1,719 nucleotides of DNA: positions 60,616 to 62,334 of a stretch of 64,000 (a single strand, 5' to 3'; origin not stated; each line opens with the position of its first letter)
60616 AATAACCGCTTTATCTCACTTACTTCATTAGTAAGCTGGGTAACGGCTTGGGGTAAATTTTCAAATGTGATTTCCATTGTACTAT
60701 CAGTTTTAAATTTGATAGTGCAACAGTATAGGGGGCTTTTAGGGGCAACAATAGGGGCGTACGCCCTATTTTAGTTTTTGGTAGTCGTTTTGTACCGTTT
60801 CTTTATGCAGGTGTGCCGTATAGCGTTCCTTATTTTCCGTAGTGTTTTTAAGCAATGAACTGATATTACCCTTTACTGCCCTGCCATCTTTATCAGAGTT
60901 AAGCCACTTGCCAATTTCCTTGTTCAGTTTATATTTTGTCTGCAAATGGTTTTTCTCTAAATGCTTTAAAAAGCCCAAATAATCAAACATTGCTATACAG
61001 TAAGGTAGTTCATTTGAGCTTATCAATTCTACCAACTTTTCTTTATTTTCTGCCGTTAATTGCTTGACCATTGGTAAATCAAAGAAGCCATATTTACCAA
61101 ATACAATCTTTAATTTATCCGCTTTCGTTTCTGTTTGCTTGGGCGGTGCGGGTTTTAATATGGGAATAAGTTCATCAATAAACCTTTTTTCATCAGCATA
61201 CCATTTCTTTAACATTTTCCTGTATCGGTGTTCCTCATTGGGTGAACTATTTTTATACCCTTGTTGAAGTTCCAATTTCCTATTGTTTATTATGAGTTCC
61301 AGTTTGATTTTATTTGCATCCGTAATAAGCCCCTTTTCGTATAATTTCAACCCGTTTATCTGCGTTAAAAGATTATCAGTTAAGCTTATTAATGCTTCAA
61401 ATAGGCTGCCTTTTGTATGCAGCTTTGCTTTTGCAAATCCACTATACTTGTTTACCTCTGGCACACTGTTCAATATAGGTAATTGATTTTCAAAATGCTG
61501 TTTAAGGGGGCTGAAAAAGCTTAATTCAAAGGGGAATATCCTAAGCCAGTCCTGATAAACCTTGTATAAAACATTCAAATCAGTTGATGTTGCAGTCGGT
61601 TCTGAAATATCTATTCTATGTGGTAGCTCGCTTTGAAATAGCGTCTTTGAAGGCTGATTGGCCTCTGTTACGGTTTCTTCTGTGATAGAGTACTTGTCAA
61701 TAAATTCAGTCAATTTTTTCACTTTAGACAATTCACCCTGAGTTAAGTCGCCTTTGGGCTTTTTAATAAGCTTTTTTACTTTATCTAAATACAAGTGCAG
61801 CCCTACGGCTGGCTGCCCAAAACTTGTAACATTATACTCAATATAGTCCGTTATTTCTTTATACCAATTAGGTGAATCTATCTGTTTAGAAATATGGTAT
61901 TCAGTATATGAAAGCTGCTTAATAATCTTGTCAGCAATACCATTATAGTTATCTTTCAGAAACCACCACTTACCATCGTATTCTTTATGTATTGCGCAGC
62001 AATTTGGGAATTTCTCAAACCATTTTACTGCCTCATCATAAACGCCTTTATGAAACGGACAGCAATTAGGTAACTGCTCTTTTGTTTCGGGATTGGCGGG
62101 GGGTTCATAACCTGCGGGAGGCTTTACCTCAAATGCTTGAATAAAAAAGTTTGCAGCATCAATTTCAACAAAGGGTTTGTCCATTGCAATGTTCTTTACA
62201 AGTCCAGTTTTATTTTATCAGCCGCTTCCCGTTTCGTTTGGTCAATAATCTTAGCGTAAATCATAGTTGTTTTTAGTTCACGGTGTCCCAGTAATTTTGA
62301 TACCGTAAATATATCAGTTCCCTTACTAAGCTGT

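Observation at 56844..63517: A roughly 6.7 kb integrative element carrying its own rolling-circle Rep and an R-M system, inserted at the 3' end of secA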

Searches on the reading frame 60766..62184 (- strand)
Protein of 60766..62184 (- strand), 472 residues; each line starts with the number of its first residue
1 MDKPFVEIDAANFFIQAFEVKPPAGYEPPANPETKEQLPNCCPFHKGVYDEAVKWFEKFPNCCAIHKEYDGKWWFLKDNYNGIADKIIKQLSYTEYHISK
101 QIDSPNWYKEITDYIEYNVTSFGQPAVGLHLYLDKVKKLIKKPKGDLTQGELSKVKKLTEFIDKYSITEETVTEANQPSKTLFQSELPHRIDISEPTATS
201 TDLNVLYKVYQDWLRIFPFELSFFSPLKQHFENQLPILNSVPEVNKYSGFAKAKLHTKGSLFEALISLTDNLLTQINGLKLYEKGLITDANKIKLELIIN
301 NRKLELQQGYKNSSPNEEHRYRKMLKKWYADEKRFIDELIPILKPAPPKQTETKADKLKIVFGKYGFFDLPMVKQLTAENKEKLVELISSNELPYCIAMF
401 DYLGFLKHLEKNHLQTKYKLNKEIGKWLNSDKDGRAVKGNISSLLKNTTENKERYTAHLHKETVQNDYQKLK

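Call 7: search_protein_families(library=pfam, proteins=[window:60766-62184:-], max_evalue=0.01)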
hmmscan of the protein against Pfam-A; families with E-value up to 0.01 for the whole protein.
window:60766-62184:- (472 aa): 0 families

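Call 8: search_protein_families(library=ncbifam, proteins=[window:60766-62184:-], max_evalue=0.01)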
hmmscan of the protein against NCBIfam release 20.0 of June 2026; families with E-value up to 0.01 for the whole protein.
window:60766-62184:- (472 aa): 0 families

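Call 26: find_homologous_proteins(query=window:60766-62184:-)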
Query window:60766-62184:- (472 aa): 460 proteins with E <= 0.001 among 8000 candidates; the best 120 are listed.
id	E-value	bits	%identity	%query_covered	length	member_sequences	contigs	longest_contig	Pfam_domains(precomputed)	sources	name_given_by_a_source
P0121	0.0e+0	1081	100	100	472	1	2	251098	-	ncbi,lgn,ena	-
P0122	1.7e-188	645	62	100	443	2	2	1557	-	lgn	-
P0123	1.8e-178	612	62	100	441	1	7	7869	-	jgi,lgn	-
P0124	8.3e-174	597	58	100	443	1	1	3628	-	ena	-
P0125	8.9e-174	597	59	100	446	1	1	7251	-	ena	-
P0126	1.5e-173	596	58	100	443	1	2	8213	-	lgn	-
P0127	1.7e-173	596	59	100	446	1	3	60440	-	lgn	-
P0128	2.9e-173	595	59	100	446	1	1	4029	-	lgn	-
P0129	6.3e-173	594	59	100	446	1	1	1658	-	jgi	jgi:hypothetical protein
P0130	1.1e-172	593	58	100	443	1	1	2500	-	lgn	-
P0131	1.2e-172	593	58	100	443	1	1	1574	-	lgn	-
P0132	4.9e-172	591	59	100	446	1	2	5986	-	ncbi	-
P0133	4.9e-172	591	58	100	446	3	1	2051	-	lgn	-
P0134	6.5e-172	591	59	100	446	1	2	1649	-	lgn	-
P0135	8.1e-172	590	59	100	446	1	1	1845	-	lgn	-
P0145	3.0e-164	565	57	100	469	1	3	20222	-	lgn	-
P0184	1.1e-124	435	58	76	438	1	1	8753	-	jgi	jgi:hypothetical protein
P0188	1.5e-124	434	59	74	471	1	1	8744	-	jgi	jgi:hypothetical protein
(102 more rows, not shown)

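Call 27: find_encoding_contigs(protein=P0188, flank=10000, max_places=4)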
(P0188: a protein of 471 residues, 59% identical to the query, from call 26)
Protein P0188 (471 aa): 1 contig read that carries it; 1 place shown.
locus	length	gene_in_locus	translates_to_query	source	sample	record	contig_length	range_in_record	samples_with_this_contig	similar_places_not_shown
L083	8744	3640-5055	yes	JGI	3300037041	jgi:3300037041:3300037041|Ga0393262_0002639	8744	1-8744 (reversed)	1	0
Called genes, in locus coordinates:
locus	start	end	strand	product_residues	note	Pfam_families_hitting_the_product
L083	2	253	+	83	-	?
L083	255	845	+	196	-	-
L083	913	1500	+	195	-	-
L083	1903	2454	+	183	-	PF12728:HTH_17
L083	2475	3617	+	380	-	PF13102:Phage_int_SAM_5, PF00589:Phage_integrase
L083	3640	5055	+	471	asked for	-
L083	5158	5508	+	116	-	PF12728:HTH_17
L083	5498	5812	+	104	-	-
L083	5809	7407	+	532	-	PF08706:D5_N, PF19263:DUF5906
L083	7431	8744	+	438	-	?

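Call 28: find_encoding_contigs(protein=P0184, flank=10000, max_places=4)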
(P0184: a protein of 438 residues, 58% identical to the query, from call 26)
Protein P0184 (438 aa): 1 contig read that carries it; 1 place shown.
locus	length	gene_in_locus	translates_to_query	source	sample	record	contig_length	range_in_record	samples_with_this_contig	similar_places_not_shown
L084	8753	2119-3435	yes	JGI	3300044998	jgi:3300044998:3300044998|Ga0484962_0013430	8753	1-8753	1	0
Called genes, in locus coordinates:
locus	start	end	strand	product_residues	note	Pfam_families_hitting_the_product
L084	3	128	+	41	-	?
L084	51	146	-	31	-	-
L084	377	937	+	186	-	PF12728:HTH_17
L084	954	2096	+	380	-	PF17293:Arm-DNA-bind_5, PF13102:Phage_int_SAM_5, PF00589:Phage_integrase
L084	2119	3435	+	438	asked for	-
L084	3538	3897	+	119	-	PF12728:HTH_17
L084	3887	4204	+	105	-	-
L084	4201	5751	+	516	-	PF08706:D5_N, PF19263:DUF5906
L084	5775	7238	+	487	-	PF21957:Zn_ribbon_16, PF19898:DUF6371, PF22292:DUF6965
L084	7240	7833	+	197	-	-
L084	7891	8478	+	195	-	-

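Call 40: predict_structure(alignment_id=A2)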
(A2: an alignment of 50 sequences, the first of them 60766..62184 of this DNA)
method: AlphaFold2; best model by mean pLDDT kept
length: 472 residues; sequences in the alignment: 50
mean_pLDDT: 83.8   pTM: 0.58
mean pLDDT of the five models: 83.8, 82.9, 81.3, 80.9, 79.8
residues with pLDDT >= 90: 228; 70-90: 187; 50-70: 20; < 50: 37
segments of 3 or more residues with pLDDT < 50: 168-199, 347-351
pLDDT, mean of each block of 10 residues (from residue 1): 71 80 94 94 94 94 85 87 96 96 94 95 90 93 71 90 69 30 28 40 80 90 85 81 89 81 86 83 82 90 88 79 89 92 60 78 93 94 93 95 95 91 90 89 87 89 95 93
secondary structure, 60 per line:
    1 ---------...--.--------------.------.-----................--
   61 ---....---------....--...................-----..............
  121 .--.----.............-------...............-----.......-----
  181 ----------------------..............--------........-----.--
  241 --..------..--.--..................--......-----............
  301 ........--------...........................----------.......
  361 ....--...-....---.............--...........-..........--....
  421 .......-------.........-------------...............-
elements in order: H43-58 H64-67 H77-80 H83-101 H107-121 H129-141 H149-163 H169-175 H203-216 H225-232 H258-275 H278-283 H289-308 H317-343 H354-364 H371-374 H378-390 H393-403 H405-414 H417-427 H435-443 H457-471

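Call 47: search_protein_families(library=phrogs, proteins=[window:60766-62184:-], max_evalue=0.01)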
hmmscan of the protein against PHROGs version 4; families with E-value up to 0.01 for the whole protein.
window:60766-62184:- (472 aa): 0 families

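Call 48: search_protein_families(library=padloc, proteins=[window:60766-62184:-], max_evalue=0.01)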
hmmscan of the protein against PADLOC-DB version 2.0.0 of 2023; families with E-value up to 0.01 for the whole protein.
window:60766-62184:- (472 aa): 0 families

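Call 65: search_protein_families(library=pfam, proteins=[L083:5809-7407:+, L083:5498-5812:+], max_evalue=0.001)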
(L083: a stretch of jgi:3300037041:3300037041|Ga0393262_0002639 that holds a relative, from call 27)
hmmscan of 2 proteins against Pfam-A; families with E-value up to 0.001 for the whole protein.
L083:5809-7407:+ (532 aa): 2 families
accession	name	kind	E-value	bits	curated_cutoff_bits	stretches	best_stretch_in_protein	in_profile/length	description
PF19263.5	DUF5906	-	5.1e-20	72.7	27.6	1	281-391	1-114/114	Family of unknown function (DUF5906)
PF08706.16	D5_N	-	2.5e-13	51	22.4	1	129-248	17-144/145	D5 N terminal like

L083:5498-5812:+ (104 aa): 0 families

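Call 91: search_solved_structures(query=A2, max_evalue=1)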
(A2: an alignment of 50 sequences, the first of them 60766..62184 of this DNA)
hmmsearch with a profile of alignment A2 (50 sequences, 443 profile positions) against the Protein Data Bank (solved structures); distinct sequences matched with E-value up to 1: 2.
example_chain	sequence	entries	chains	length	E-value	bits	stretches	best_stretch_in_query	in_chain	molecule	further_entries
5e04_A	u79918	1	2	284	0.22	13.8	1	105-165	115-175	Nucleoprotein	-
9s61_A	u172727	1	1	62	0.67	12.3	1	301-347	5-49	DBL8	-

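Call 93: fold_search(model_id=the predicted structure, library=viral)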
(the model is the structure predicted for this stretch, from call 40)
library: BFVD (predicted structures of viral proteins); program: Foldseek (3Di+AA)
matches with E <= 10: 107; with E <= 0.001: 0
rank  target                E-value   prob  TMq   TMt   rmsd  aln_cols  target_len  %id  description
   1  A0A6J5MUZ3            4.7e-01  0.11  0.14  0.08  46.0       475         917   12  Uncharacterized protein [uncultured Caudovirales phage]
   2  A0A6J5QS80            5.4e-01  0.05  0.09  0.06  31.6       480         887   10  Uncharacterized protein [uncultured Caudovirales phage]
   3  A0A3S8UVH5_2          6.4e-01  0.04  0.09  0.05  30.1       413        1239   14  (no name in the UniProt tables at hand)
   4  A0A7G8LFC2            8.8e-01  0.04  0.10  0.05  39.6       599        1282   11  (no name in the UniProt tables at hand)
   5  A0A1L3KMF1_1          1.1e+00  0.05  0.11  0.07  33.1       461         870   11  (no name in the UniProt tables at hand)
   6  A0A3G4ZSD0            1.2e+00  0.08  0.14  0.18  37.3       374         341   14  C2H2-type domain-containing protein [Edafosvirus sp.]
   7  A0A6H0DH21            1.6e+00  0.03  0.08  0.10  24.8       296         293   14  RNA-dependent RNA polymerase (Fragment) [d'Urville virus]
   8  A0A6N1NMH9            1.7e+00  0.07  0.14  0.16  23.4       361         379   12  C2H2-type domain-containing protein [Tupanvirus soda lake]
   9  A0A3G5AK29            1.7e+00  0.02  0.09  0.08  40.6       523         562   12  Uncharacterized protein [Sylvanvirus sp.]
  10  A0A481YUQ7            1.9e+00  0.04  0.09  0.13  23.0       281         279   14  F-box domain-containing protein [Marseillevirus LCMAC102]
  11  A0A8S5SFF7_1          1.9e+00  0.03  0.12  0.07  28.6       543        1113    9  Nuclease [Myoviridae sp. ctuev19]
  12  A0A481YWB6            2.0e+00  0.07  0.15  0.10  33.7       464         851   10  DUF4326 domain-containing protein [Marseillevirus LCMAC103]
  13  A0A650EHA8            2.3e+00  0.03  0.09  0.08  29.8       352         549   12  (no name in the UniProt tables at hand)
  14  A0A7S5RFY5            2.5e+00  0.02  0.10  0.09  25.1       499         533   11  (no name in the UniProt tables at hand)
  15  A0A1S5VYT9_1          2.7e+00  0.02  0.12  0.08  29.8       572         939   11  Non-structural polyprotein (Fragment) [Bat felisavirus]
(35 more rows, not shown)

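Call 101: find_encoding_contigs(protein=P0123, flank=10000, max_places=4)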
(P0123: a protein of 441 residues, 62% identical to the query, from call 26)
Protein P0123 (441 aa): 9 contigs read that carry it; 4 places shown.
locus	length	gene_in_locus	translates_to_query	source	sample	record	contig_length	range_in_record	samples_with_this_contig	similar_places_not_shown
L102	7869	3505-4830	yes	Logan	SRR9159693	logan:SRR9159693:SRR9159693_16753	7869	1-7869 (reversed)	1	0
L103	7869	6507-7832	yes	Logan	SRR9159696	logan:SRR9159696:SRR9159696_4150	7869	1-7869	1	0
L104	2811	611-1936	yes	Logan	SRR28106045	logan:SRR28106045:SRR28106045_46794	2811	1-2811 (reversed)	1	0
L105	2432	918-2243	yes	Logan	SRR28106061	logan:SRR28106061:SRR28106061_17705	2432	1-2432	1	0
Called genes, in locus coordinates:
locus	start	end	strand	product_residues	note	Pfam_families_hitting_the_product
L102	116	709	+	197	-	-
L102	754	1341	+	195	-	-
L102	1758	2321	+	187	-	PF13384:HTH_23 (faint), PF13518:HTH_28 (faint), PF12728:HTH_17, PF13338:AbiEi_4 (faint)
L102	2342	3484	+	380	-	PF17293:Arm-DNA-bind_5, PF13102:Phage_int_SAM_5, PF00589:Phage_integrase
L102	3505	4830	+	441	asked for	-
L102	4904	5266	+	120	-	PF12728:HTH_17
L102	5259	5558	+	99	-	-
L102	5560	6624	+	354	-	PF13481:AAA_25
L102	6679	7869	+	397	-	?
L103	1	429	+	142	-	?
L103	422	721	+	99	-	-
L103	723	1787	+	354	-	PF13481:AAA_25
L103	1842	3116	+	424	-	PF21957:Zn_ribbon_16, PF19898:DUF6371, PF22292:DUF6965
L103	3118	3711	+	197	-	-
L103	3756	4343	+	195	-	-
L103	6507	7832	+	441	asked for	-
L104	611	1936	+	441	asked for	-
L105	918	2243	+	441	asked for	-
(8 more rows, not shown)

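Call 102: find_encoding_contigs(protein=P0145, flank=10000, max_places=3)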
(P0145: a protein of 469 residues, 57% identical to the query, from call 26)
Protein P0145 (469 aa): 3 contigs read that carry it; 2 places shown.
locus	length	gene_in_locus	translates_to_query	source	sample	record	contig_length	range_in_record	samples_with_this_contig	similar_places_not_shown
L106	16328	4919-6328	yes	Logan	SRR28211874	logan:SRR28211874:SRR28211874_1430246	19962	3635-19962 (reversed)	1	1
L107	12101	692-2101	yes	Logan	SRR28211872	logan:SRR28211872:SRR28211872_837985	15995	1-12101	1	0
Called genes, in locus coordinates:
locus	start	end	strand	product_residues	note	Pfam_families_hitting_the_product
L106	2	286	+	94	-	?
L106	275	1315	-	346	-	PF02628:COX15-CtaA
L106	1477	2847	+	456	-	PF10396:TrmE_N, PF12631:MnmE_helical, PF01926:MMR_HSR1, PF02421:FeoB_N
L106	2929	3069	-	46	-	-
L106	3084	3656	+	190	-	PF13338:AbiEi_4 (faint), PF12728:HTH_17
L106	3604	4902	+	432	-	PF13102:Phage_int_SAM_5, PF00589:Phage_integrase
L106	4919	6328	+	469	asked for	-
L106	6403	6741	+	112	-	PF12728:HTH_17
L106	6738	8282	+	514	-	PF08706:D5_N, PF19263:DUF5906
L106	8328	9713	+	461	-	PF21957:Zn_ribbon_16, PF19898:DUF6371, PF22292:DUF6965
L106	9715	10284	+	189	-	-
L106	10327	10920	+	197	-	-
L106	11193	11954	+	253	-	-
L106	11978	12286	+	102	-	-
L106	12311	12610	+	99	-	-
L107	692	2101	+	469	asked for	-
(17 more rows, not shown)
